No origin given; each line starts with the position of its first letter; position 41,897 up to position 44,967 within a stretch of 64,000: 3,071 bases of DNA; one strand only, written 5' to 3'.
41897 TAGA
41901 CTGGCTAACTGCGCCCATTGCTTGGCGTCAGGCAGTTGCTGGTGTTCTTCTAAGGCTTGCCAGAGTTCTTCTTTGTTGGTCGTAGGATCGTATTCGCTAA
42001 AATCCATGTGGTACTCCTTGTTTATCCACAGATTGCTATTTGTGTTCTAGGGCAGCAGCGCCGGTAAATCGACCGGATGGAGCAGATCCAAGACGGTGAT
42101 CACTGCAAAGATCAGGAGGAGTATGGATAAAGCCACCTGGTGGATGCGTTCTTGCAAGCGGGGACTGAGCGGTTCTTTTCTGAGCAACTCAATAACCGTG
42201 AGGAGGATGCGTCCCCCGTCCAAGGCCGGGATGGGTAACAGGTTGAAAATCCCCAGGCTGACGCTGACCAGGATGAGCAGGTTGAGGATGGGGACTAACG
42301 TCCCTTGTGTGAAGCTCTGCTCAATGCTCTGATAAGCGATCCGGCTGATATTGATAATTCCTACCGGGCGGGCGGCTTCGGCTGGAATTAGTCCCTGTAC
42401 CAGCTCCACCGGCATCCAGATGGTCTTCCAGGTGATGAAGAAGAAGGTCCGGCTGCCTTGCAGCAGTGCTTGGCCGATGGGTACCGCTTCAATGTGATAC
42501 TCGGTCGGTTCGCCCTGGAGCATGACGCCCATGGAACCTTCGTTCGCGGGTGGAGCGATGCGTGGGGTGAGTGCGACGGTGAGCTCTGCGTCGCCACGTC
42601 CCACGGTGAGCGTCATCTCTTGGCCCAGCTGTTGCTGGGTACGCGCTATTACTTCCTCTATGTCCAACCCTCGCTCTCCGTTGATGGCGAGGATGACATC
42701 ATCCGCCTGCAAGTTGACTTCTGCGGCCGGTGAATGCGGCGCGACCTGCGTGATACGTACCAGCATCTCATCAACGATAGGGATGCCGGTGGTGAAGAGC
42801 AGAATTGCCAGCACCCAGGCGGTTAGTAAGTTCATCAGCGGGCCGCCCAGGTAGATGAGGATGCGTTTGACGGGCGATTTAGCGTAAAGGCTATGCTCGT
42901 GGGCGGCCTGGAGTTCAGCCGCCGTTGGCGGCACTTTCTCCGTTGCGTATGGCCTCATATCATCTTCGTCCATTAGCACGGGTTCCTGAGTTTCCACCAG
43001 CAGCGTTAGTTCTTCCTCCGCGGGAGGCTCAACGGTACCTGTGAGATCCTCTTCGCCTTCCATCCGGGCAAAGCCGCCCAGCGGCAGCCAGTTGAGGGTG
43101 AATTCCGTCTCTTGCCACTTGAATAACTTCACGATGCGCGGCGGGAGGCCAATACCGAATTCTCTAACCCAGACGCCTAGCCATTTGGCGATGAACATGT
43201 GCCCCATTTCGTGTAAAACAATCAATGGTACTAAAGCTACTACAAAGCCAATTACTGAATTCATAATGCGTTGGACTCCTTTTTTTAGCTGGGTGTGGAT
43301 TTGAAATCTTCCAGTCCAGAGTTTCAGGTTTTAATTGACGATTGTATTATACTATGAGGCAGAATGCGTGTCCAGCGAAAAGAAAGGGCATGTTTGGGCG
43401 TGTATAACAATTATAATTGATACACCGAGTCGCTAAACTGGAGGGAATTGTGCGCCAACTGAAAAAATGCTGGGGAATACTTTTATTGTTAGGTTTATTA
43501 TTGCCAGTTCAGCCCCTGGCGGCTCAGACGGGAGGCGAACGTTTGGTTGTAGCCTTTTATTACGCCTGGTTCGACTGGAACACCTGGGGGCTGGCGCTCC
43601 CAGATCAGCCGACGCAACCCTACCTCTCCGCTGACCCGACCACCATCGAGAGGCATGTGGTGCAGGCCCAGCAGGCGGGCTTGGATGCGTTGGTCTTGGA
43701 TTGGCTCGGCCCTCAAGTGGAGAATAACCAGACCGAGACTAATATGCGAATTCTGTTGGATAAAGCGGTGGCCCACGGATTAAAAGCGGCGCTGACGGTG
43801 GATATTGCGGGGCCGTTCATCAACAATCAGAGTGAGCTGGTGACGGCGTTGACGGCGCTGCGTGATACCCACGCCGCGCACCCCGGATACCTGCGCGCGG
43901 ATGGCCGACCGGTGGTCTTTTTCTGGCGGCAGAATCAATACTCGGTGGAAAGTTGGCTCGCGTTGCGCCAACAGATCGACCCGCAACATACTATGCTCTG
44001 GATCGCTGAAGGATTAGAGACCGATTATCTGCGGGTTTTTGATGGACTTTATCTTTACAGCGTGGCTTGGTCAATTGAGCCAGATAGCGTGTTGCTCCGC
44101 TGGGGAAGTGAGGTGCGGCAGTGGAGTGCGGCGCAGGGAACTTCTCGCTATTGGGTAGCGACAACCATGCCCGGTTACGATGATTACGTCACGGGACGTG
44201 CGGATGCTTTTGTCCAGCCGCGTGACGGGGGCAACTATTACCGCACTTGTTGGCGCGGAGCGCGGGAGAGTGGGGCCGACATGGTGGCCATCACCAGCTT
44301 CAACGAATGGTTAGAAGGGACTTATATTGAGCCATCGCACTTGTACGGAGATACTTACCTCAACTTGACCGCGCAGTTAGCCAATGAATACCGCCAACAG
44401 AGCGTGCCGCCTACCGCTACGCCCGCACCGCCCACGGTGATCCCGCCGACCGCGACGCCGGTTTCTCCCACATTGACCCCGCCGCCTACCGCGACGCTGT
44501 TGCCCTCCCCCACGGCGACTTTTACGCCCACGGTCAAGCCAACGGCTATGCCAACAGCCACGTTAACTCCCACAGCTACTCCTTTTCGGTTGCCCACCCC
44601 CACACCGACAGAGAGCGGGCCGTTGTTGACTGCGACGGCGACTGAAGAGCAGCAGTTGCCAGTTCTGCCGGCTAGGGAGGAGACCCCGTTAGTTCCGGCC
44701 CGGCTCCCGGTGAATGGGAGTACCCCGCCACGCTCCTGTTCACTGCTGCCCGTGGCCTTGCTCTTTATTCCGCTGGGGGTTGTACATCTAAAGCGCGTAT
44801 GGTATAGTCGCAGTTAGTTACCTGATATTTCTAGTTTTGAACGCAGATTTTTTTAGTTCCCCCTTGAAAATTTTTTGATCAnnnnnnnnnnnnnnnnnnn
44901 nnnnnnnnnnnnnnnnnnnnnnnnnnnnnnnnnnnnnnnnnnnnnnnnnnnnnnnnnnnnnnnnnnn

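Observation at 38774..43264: Cluster of rseP (site-2 protease), a HEAT-repeat protein and a membrane-anchored gluzincin peptidase, with a P-loop kinase-like gene behind its own repeat-bearing promoter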

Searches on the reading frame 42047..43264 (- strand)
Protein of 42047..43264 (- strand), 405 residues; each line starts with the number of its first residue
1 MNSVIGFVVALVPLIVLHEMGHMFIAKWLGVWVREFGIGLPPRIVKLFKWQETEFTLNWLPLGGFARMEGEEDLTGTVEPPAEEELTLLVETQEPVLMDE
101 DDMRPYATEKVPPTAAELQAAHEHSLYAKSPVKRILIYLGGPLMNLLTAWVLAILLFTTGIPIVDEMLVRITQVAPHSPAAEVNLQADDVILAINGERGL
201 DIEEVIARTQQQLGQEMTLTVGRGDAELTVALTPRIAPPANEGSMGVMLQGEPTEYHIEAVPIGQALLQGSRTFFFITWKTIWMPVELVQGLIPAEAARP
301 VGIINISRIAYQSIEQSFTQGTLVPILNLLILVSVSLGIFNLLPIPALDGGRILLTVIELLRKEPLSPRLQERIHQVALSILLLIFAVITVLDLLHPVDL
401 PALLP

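Call 3: search_protein_families(library=pfam, proteins=[window:42047-43264:-], max_evalue=0.01)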
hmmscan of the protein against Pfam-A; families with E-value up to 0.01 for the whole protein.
window:42047-43264:- (405 aa): 4 families
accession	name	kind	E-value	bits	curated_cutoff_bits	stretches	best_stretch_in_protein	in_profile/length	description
PF02163.28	Peptidase_M50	-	2.6e-49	168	27.2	1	7-384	2-220/221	Peptidase family M50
PF17820.7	PDZ_6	-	4e-11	42.9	27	1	170-221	1-52/54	PDZ domain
PF13180.12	PDZ_2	-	1.2e-07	32.4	27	1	169-232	14-78/80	PDZ domain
PF00595.29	PDZ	-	1.3e-05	25.9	23.2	1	169-220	27-79/81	PDZ domain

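Call 4: search_protein_families(library=ncbifam, proteins=[window:42047-43264:-], max_evalue=0.01)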
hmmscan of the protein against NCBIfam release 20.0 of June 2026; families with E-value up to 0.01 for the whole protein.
window:42047-43264:- (405 aa): 15 families
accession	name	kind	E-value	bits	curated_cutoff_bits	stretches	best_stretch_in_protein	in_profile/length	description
TIGR00054.1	TIGR00054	equivalog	1e-53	182.8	147.55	3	169-395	204-417/421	RIP metalloprotease RseP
NF008046.0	PRK10779.1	equivalog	1.4e-33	116.7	477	2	171-386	226-439/450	sigma E protease regulator RseP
NF041521.1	HhoA_HhoB_HtrA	equivalog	1.4e-06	27.9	450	1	165-234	261-331/335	HhoA/HhoB/HtrA family serine endopeptidase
TIGR02860.1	spore_IV_B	equivalog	1.8e-05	23.9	305.25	1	154-235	100-181/402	SpoIVB peptidase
TIGR02038.1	protease_degS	equivalog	3.3e-05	23.2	422.95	1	169-231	280-343/351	outer membrane-stress sensor serine endopeptidase DegS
TIGR02037.1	degP_htrA_DO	subfamily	3.9e-05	22.8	416.2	1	171-233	263-326/434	Do family serine endopeptidase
NF045590.1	Cterm_S41_CtpC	exception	0.00012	21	665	1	165-232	125-196/418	carboxyl-terminal processing protease CtpC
NF041199.1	trx7_PDZ_seleno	equivalog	0.00029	19.8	300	1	170-232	206-388/390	Trx7/PDZ domain-containing (seleno)protein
NF008147.1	PRK10898.1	equivalog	0.00031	20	408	1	169-233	281-346/352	outer membrane-stress sensor serine endopeptidase DegS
NF040960.1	MamE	equivalog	0.00035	19.3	800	1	169-233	469-534/659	magnetosome formation protease MamE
NF045589.1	Cterm_S41_CtpB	exception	0.00051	18.8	633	1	170-233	133-199/416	carboxyl-terminal processing protease CtpB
TIGR00225.1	prc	subfamily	0.00062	18.9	218.6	1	168-232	63-129/335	C-terminal processing peptidase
NF007526.1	PRK10139.1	equivalog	0.0031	16.3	756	1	169-228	393-451/456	serine endoprotease DegQ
NF008189.1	PRK10942.1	equivalog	0.0053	15.3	720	1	166-228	411-472/477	serine endoprotease DegP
NF045588.1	Cterm_S41_CtpA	exception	0.0057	15.6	625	1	174-227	131-186/401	carboxyl-terminal processing protease CtpA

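Call 63: search_solved_structures(query=window:42047-43264:-, max_evalue=0.001)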
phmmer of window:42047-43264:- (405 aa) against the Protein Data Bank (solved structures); distinct sequences matched with E-value up to 0.001: 5.
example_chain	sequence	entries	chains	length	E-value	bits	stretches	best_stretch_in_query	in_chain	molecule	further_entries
9j82_A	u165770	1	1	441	8.5e-37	130.5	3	174-395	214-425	Putative zinc metalloprotease aq_1964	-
9j83_A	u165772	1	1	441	1.8e-36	129.4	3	174-395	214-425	Putative zinc metalloprotease aq_1964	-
7w6y_A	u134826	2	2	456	3.5e-27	98.8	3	173-394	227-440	Anti sigma-E protein, RseA | Zinc metalloprotease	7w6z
7w6x_A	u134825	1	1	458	5e-27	98.3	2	171-388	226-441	Regulator of sigma-E protease RseP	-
3b4r_A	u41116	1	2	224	7.8e-05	25.2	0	324-394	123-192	Putative zinc metalloprotease MJ0392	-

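Call 72: list_cluster_members(proteins=[window:42047-43264:-, window:40979-42007:-, window:39678-40904:-, window:38774-39499:-])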
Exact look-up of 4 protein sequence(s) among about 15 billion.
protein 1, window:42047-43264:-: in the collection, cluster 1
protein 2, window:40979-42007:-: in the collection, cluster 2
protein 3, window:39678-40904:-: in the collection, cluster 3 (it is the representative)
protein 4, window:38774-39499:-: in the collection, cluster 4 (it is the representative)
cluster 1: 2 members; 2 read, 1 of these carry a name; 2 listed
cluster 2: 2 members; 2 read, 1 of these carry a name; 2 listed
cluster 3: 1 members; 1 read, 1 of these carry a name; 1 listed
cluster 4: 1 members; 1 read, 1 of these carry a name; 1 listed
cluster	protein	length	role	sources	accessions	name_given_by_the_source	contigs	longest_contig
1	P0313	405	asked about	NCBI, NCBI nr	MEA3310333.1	MAG: M50 family metallopeptidase [Chloroflexota bacterium] | M50 family metallopeptidase [Chloroflexota bacterium]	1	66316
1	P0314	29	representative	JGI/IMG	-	-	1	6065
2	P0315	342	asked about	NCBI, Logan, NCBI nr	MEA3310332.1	MAG: HEAT repeat domain-containing protein [Chloroflexota bacterium] | HEAT repeat domain-containing protein [Chloroflexota bacterium]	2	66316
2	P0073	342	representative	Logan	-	-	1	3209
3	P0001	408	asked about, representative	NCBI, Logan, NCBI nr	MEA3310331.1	MAG: peptidase MA family metallohydrolase [Chloroflexota bacterium] | peptidase MA family metallohydrolase [Chloroflexota bacterium]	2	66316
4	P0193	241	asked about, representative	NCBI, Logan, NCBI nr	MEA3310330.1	MAG: hypothetical protein U9Q70_12590 [Chloroflexota bacterium] | hypothetical protein [Chloroflexota bacterium]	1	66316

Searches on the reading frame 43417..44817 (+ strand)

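Call 3: search_protein_families(library=pfam, proteins=[window:43417-44817:+], max_evalue=0.01)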
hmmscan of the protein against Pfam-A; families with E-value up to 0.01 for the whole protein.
window:43417-44817:+ (466 aa): 3 families
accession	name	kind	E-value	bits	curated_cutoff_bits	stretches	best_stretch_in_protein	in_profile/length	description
PF16317.11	Glyco_hydro_99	-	2.5e-27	96.4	33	1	69-307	65-307/341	Glycosyl hydrolase family 99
PF03659.20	Glyco_hydro_71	-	8.7e-12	44.9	34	1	75-308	16-242/375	Glycosyl hydrolase family 71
PF14307.12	Glyco_tran_WbsX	-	6.7e-07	29.5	25.1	1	238-317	264-349/350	Glycosyltransferase WbsX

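Call 4: search_protein_families(library=ncbifam, proteins=[window:43417-44817:+], max_evalue=0.01)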
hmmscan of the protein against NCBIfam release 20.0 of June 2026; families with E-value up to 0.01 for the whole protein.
window:43417-44817:+ (466 aa): 0 families
